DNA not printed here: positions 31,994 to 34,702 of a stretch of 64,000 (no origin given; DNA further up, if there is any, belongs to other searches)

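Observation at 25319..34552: Conserved-looking five-gene module: giant anchored binding protein, two permeases, NHL/Yip1 membrane protein and an 800-aa unknown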

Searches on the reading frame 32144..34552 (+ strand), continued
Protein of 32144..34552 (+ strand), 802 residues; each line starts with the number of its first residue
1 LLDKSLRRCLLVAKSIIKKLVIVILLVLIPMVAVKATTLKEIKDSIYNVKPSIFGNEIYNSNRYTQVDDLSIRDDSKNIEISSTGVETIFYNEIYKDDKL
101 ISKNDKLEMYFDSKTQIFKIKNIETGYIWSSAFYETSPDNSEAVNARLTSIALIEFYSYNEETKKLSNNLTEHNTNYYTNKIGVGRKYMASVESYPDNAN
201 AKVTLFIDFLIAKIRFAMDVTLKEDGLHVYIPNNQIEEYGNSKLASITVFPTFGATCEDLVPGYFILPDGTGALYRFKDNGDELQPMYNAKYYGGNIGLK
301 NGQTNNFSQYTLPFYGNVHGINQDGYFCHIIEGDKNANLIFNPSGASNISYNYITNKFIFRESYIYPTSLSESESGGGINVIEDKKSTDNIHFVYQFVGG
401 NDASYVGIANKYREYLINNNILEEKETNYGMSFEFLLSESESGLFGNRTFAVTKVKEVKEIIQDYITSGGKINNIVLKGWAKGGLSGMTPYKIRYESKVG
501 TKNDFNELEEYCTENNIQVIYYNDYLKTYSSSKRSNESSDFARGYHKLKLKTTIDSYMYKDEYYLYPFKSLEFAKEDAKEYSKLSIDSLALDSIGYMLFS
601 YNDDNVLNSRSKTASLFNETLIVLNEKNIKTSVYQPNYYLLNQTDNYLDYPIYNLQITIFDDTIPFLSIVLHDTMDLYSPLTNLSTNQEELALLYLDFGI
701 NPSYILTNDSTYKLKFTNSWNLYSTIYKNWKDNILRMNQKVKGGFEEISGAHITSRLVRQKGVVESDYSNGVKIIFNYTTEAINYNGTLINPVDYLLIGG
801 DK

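Call 26: predict_structure(alignment_id=A1)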
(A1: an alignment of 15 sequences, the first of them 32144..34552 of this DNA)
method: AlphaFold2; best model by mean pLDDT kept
length: 802 residues; sequences in the alignment: 15
mean_pLDDT: 84.9   pTM: 0.86
mean pLDDT of the five models: 84.9, 84.2, 80.5, 80.2, 79.3
residues with pLDDT >= 90: 406; 70-90: 301; 50-70: 55; < 50: 40
segments of 3 or more residues with pLDDT < 50: 38-62, 179-181, 302-307, 373-375
pLDDT, mean of each block of 10 residues (from residue 1): 58 75 79 58 32 35 68 79 77 88 95 92 92 83 84 93 87 74 61 90 95 95 96 95 95 83 88 82 72 85 54 93 95 94 81 93 78 60 88 96 95 94 87 94 83 96 96 96 84 91 96 96 90 87 87 71 91 94 93 84 89 94 94 91 92 71 89 90 80 91 91 82 83 92 88 89 90 91 92 89 58
secondary structure, 60 per line:
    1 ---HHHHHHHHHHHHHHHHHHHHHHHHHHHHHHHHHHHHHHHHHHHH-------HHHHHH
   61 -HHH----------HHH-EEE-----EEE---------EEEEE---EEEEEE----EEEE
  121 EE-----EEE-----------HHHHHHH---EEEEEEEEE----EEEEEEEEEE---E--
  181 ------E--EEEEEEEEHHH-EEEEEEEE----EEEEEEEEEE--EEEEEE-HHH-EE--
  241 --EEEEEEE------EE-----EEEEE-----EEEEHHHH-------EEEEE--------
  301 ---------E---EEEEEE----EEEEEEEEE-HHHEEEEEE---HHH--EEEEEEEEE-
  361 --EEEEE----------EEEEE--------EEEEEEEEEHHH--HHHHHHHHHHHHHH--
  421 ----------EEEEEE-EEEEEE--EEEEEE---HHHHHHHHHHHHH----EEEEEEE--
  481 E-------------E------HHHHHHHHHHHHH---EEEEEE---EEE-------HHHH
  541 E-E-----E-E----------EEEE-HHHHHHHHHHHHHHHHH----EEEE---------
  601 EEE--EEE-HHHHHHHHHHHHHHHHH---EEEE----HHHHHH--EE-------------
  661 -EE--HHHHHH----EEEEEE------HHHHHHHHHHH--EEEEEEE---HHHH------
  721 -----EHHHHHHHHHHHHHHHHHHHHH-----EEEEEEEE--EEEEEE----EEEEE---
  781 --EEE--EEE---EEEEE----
elements in order (helices of 4 or more, strands of 3 or more residues): H4-47 H55-60 E79-81 E87-89 E99-103 E107-112 E117-122 E128-130 H142-148 E152-160 E165-174 E190-197 E202-209 E214-223 E226-231 E243-249 E263-267 E273-276 H277-280 E288-292 E314-319 E324-332 E337-342 E351-359 E363-367 E378-382 E391-399 H405-418 E431-436 E438-443 E446-451 H455-467 E472-478 H502-514 E518-523 E527-529 H537-540 E562-565 H567-583 E588-591 E601-603 E606-608 H610-626 E630-633 H638-643 H666-671 E676-681 H688-698 E701-707 H711-714 H727-747 E753-760 E763-768 E773-777 E783-785 E788-790 E794-798

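Call 29: fold_search(model_id=the predicted structure, library=pdb)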
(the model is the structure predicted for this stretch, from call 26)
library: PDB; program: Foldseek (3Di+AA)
matches with E <= 10: 917; with E <= 0.001: 378
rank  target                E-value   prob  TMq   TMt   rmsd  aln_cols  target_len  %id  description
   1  8rzk_A                3.7e-31  1.00  0.61  0.72   5.4       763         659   13  The Michaelis complex of ZgGH129 D486N from Zobellia galactanivorans with neo-b/k-oligo-carrageenan tetrasaccharide (b (released 2024-07-31)
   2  5opq_A                5.8e-31  1.00  0.60  0.72   5.5       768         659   14  A 3,6-anhydro-D-galactosidase produced by Zobellia galactanivorans. This is an exo-lytic enzyme that hydrolyzes termin (released 2017-11-29)
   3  5opq_D                1.1e-30  1.00  0.59  0.70   5.9       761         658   14  A 3,6-anhydro-D-galactosidase produced by Zobellia galactanivorans. This is an exo-lytic enzyme that hydrolyzes termin (released 2017-11-29)
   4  5wzp_B                8.6e-27  1.00  0.56  0.72   6.8       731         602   12  Alpha-N-acetylgalactosaminidase NagBb from Bifidobacterium bifidum - ligand free (released 2017-06-07)
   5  5wzr_B                3.5e-26  1.00  0.56  0.69   6.7       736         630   12  Alpha-N-acetylgalactosaminidase NagBb from Bifidobacterium bifidum - Gal-NHAc-DNJ complex (released 2017-06-07)
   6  5wzq_A                4.2e-26  1.00  0.57  0.74   6.0       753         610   12  Alpha-N-acetylgalactosaminidase NagBb from Bifidobacterium bifidum - quadruple mutant (released 2017-06-07)
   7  5wzn_A                5.6e-26  1.00  0.58  0.72   6.6       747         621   12  Alpha-N-acetylgalactosaminidase NagBb from Bifidobacterium bifidum - GalNAc complex (released 2017-06-07)
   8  5wzp_A                1.5e-25  1.00  0.56  0.72   6.2       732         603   12  Alpha-N-acetylgalactosaminidase NagBb from Bifidobacterium bifidum - ligand free (released 2017-06-07)
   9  5wzr_A                2.3e-25  1.00  0.58  0.72   6.4       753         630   13  Alpha-N-acetylgalactosaminidase NagBb from Bifidobacterium bifidum - Gal-NHAc-DNJ complex (released 2017-06-07)
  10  5wzq_B                2.7e-25  1.00  0.58  0.73   6.4       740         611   12  Alpha-N-acetylgalactosaminidase NagBb from Bifidobacterium bifidum - quadruple mutant (released 2017-06-07)
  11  5wzn_B                7.5e-25  1.00  0.58  0.73   6.4       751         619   12  Alpha-N-acetylgalactosaminidase NagBb from Bifidobacterium bifidum - GalNAc complex (released 2017-06-07)
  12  6qev_B                1.9e-18  1.00  0.43  0.28  10.1       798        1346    9  EngBF DARPin Fusion 4b B6 (released 2019-11-06)
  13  6sh9_B                2.4e-17  1.00  0.43  0.29   9.6       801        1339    9  EngBF DARPin Fusion 4b D12 (released 2019-11-06)
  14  6qfk_A                3.0e-17  1.00  0.42  0.28  10.0       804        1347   10  EngBF DARPin Fusion 4b G10 (released 2019-11-06)
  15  6qep                  3.2e-17  1.00  0.44  0.29   9.2       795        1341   10  EngBF DARPin Fusion 4b H14 (released 2019-11-06)
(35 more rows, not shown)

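Call 31: search_solved_structures(query=A1, max_evalue=10, show_alignments=3)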
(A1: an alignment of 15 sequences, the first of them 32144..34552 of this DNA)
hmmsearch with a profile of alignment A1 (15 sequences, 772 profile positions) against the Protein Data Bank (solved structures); distinct sequences matched with E-value up to 10: 7.
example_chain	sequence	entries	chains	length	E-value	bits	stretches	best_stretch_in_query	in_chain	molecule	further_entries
5wzn_A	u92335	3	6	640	0.001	20.6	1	365-507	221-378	Alpha-N-acetylgalactosaminidase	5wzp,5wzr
8rzk_A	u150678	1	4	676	0.0019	19.8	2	71-132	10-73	Conserved hypothetical periplasmic protein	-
8rzg_A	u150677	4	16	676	0.0034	18.9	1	71-132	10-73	Conserved hypothetical periplasmic protein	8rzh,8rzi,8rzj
5wzq_A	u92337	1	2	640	0.0038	18.8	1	365-502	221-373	Alpha-N-acetylgalactosaminidase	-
5opq_A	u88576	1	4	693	0.015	16.8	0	79-132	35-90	3,6-anhydro-D-galactosidase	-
2pms_C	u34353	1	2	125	0.96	10.8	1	428-520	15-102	PNEUMOCOCCAL SURFACE PROTEIN A (PSPA)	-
6joy_A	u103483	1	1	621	2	9.8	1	545-579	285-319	1,4-alpha-glucan branching enzyme GlgB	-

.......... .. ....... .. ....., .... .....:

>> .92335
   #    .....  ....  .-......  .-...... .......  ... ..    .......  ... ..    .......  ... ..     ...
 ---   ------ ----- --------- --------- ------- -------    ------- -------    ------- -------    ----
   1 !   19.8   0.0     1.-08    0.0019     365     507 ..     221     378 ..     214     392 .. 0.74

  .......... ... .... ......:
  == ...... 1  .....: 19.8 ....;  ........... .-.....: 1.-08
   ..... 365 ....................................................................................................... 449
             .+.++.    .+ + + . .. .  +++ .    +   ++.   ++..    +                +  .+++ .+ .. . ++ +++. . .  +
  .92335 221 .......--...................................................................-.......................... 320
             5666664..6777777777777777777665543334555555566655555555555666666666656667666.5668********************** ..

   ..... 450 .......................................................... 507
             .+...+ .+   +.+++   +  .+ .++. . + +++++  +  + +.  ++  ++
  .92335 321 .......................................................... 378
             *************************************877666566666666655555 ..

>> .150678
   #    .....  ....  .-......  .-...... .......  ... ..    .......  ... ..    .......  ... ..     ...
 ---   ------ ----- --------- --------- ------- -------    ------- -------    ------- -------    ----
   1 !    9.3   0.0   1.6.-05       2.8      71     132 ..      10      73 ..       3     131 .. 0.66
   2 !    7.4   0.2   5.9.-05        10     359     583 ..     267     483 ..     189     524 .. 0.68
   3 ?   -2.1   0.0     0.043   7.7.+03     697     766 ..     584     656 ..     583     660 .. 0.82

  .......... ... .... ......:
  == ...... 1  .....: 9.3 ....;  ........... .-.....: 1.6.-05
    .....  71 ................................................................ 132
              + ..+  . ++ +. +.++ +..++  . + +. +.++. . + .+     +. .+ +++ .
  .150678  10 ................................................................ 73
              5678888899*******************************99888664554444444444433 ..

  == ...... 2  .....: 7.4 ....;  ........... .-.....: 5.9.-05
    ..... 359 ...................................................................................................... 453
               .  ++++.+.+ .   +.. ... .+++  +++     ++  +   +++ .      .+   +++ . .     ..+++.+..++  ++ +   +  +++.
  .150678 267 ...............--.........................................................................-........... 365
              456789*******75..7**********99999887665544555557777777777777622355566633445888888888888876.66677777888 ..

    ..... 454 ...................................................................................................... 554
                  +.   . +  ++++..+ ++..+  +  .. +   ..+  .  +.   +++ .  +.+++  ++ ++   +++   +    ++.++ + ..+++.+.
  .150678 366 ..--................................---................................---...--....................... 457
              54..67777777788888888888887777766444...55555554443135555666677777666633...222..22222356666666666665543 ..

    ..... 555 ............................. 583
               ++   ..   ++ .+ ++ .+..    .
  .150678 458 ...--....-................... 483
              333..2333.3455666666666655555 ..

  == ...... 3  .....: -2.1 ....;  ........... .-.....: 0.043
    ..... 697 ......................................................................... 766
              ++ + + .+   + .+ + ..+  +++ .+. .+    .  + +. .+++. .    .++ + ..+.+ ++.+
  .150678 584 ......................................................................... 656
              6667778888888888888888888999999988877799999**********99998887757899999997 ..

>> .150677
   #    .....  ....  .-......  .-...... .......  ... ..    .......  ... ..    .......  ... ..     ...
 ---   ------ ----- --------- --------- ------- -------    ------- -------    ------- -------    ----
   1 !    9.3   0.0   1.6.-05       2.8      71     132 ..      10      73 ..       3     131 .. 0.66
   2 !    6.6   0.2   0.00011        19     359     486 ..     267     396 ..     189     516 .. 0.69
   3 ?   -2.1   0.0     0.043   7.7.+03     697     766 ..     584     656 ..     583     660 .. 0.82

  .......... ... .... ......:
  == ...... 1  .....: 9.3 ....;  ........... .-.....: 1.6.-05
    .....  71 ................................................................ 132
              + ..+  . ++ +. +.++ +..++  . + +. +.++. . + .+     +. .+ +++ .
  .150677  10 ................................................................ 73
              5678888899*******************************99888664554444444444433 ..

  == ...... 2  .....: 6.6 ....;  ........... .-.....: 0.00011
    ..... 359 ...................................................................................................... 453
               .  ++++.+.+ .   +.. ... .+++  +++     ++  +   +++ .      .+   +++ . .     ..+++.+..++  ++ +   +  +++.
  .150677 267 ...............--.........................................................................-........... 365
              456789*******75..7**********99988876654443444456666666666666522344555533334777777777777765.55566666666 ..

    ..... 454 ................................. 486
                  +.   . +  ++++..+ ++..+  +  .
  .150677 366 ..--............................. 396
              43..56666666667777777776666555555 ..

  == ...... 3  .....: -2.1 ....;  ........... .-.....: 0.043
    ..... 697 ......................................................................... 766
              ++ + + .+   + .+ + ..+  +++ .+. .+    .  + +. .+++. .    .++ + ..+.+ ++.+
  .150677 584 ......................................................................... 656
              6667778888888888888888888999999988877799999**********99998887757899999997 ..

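Call 40: find_encoding_contigs(protein=P0016, flank=10000, max_places=2)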
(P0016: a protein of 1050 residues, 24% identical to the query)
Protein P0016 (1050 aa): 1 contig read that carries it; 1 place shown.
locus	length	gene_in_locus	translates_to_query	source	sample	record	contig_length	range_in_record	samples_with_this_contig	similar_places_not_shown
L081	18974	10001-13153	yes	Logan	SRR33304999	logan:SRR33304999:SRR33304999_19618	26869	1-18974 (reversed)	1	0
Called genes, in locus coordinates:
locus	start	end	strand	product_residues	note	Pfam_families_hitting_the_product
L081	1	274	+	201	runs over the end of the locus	PF02677:QueH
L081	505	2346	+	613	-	PF02838:Glyco_hydro_20b, PF00728:Glyco_hydro_20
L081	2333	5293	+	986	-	PF01547:SBP_bac_1, PF13416:SBP_bac_8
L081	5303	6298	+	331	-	PF00528:BPD_transp_1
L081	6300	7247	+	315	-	PF00528:BPD_transp_1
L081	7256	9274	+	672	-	-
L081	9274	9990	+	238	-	PF04893:Yip1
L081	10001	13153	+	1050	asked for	PF18952:DUF5696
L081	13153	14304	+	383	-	PF00528:BPD_transp_1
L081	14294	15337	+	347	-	PF00528:BPD_transp_1 (weak)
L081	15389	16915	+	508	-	PF00933:Glyco_hydro_3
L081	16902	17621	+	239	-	PF01182:Glucosamine_iso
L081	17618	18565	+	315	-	PF13527:Acetyltransf_9 (faint), PF00583:Acetyltransf_1, PF13673:Acetyltransf_10, PF13508:Acetyltransf_7, PF00583:Acetyltransf_1 (weak)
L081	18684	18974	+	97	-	?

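Call 41: find_encoding_contigs(protein=P0015, flank=10000, max_places=2)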
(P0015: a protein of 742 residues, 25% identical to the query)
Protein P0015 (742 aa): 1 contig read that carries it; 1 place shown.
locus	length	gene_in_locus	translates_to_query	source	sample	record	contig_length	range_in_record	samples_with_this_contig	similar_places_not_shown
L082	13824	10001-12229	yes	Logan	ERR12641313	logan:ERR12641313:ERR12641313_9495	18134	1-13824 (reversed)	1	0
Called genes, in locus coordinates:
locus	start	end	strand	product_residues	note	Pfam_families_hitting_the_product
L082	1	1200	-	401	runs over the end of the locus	PF01548:DEDD_Tnp_IS110, PF02371:Transposase_20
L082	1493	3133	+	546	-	-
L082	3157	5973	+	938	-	PF01547:SBP_bac_1, PF13416:SBP_bac_8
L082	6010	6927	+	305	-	PF00528:BPD_transp_1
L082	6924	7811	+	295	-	PF00528:BPD_transp_1 (weak)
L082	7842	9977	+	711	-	PF01436:NHL (faint), PF07719:TPR_2 (faint), PF04893:Yip1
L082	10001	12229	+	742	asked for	PF18952:DUF5696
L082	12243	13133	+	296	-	-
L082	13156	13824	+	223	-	?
